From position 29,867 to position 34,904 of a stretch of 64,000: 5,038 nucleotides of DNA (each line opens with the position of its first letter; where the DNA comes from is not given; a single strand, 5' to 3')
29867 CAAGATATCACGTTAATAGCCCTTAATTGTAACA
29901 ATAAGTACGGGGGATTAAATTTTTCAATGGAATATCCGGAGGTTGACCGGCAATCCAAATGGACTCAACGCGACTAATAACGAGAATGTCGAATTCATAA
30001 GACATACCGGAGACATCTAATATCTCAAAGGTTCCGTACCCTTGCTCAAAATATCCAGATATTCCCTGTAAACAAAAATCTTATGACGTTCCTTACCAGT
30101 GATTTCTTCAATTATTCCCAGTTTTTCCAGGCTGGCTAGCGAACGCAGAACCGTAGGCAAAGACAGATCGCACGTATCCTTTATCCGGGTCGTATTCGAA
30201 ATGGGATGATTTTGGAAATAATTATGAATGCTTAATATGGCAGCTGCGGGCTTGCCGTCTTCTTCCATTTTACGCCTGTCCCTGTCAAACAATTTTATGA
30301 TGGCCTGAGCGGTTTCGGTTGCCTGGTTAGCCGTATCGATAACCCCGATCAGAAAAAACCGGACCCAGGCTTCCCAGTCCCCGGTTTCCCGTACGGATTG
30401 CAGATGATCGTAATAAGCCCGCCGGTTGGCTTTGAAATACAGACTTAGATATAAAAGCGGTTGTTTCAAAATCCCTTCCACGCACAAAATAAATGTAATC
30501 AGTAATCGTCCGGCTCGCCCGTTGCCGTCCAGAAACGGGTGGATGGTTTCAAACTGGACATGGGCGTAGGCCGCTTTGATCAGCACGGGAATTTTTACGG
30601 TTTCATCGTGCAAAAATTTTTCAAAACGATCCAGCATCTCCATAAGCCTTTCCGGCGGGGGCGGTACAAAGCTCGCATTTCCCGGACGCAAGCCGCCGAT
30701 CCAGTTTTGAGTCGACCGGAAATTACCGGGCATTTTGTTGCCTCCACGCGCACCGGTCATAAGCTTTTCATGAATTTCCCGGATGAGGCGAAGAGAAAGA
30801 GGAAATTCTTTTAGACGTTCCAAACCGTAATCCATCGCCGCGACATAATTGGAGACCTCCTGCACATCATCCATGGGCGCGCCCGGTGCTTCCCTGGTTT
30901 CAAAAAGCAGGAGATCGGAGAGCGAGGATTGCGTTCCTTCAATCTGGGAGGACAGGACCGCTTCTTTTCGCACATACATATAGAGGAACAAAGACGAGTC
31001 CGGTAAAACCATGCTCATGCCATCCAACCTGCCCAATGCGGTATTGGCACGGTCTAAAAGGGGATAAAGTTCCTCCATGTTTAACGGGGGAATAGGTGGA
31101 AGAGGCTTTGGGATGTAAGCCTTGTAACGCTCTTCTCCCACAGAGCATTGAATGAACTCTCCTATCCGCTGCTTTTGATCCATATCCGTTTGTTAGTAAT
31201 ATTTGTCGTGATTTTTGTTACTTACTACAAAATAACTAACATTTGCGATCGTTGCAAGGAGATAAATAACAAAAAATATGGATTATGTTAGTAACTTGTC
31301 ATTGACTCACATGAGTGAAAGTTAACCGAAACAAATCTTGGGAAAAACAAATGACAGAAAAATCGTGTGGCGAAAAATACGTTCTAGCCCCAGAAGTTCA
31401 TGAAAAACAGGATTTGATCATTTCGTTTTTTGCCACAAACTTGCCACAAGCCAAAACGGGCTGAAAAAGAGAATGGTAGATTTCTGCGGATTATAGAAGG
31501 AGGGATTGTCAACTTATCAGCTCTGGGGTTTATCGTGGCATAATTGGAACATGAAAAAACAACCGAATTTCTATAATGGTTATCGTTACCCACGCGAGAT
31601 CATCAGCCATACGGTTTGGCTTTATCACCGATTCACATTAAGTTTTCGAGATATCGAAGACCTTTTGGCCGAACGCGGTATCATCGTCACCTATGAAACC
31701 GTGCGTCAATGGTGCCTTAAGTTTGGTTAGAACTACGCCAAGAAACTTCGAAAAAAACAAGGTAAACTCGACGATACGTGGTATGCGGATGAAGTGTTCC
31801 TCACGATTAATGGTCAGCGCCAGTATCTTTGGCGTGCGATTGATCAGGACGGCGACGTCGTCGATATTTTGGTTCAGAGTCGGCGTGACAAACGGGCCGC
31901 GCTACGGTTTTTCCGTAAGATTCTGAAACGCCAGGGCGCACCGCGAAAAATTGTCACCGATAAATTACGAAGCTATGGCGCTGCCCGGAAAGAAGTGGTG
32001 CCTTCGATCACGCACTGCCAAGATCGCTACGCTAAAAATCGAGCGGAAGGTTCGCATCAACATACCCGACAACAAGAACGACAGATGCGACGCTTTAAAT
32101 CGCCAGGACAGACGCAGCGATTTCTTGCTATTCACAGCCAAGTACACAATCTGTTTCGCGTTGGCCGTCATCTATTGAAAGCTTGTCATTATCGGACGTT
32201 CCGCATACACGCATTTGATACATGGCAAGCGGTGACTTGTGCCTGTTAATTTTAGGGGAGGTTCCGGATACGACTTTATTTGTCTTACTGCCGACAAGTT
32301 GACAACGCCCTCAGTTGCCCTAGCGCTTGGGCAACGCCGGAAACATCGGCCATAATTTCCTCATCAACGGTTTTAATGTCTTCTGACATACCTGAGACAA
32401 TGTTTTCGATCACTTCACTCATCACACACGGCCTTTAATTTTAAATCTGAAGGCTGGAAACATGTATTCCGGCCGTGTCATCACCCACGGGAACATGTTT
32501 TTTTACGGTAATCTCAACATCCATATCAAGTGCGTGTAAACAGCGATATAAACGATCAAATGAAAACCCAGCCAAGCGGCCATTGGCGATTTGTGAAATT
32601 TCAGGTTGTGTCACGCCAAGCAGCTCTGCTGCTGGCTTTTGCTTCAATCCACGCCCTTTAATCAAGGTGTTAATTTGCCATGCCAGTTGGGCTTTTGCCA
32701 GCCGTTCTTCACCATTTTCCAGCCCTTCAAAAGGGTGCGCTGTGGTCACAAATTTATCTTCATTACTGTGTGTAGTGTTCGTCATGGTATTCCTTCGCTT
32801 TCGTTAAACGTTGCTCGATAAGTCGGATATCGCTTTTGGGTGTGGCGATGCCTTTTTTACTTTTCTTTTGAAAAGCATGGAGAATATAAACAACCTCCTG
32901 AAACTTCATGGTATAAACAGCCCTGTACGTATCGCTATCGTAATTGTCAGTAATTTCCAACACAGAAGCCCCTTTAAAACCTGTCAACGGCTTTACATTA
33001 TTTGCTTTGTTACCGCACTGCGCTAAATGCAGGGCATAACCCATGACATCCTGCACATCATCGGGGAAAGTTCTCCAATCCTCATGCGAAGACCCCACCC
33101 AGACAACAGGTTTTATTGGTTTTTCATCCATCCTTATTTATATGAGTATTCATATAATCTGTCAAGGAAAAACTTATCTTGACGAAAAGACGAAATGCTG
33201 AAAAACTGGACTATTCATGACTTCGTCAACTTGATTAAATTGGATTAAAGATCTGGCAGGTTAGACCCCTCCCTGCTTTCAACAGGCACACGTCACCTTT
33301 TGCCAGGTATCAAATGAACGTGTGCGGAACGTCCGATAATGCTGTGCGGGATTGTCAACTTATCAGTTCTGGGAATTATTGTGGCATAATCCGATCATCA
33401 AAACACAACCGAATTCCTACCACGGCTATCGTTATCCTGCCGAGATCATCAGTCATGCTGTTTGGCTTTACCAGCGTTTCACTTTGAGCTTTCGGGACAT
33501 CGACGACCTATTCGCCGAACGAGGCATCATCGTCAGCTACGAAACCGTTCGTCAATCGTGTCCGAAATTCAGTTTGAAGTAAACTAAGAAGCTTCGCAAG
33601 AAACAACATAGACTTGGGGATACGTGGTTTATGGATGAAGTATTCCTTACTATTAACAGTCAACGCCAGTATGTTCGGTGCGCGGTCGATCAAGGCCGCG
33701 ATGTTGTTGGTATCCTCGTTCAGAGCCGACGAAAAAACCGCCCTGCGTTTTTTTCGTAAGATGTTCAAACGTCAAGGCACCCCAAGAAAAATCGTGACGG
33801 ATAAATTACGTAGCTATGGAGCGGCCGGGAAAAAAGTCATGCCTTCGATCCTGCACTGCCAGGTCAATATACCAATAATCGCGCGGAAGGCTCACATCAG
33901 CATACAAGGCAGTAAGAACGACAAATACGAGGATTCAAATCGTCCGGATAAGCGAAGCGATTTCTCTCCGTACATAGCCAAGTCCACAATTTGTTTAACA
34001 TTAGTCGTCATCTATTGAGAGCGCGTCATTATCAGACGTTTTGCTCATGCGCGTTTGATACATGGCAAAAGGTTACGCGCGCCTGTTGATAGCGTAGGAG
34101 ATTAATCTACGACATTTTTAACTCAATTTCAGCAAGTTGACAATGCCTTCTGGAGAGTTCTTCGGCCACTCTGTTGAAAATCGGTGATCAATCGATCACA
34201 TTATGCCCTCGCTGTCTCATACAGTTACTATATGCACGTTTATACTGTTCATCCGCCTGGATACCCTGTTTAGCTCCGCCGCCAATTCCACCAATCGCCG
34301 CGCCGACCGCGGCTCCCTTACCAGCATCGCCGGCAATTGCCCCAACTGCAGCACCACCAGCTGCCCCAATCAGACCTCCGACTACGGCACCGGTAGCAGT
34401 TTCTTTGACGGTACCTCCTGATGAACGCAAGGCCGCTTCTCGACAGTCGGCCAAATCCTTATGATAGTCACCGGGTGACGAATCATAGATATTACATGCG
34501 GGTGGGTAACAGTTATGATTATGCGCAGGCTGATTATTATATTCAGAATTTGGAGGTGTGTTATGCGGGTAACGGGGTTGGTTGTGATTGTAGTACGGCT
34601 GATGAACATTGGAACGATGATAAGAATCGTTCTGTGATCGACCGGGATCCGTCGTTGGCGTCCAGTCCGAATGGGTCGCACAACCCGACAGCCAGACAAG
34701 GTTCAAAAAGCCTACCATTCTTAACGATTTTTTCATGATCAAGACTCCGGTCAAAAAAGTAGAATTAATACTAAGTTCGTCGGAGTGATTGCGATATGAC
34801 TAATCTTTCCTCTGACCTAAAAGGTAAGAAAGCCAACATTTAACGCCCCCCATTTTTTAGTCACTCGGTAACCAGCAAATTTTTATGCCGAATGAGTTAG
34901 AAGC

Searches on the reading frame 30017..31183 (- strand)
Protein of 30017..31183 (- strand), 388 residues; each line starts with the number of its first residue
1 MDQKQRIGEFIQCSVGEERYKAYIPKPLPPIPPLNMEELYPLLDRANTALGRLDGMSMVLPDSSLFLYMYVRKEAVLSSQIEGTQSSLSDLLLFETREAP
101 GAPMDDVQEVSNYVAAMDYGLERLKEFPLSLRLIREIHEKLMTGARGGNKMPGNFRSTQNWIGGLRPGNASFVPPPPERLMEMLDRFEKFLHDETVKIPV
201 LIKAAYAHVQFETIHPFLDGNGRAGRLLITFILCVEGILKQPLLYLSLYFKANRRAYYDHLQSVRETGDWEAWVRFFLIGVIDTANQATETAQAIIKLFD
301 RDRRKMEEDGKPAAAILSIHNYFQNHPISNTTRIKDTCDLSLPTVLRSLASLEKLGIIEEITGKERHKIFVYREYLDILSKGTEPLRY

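Call 30: search_protein_families(library=pfam, max_evalue=0.0001, proteins=[window:30017-31183:-])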
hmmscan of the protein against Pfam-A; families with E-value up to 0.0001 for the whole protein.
window:30017-31183:- (388 aa): 2 families
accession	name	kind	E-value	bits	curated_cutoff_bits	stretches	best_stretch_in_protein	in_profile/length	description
PF13784.11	Fic_N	-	3e-29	101.3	26.7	1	42-122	3-82/82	Fic/DOC family N-terminal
PF02661.23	Fic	-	1.5e-21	77.4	24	1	128-233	1-93/93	Fic/DOC family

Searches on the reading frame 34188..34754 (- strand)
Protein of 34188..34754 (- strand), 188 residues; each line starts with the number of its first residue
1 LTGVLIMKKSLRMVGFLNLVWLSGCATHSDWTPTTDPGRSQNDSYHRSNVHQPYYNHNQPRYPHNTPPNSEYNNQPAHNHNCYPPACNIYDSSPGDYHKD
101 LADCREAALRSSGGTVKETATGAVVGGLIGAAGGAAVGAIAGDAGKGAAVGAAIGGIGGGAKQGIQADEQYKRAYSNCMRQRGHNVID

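Call 30: search_protein_families(library=pfam, max_evalue=0.0001, proteins=[window:34188-34754:-])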
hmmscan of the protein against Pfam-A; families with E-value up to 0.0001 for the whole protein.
window:34188-34754:- (188 aa): 2 families
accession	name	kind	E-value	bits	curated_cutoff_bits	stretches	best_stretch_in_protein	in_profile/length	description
PF13436.11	Gly-zipper_OmpA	-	1.4e-08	34.8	27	1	120-163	1-44/44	Glycine-zipper domain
PF13441.11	Gly-zipper_YMGG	-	1.7e-05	24.8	28.9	0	122-163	2-43/45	YMGG-like Gly-zipper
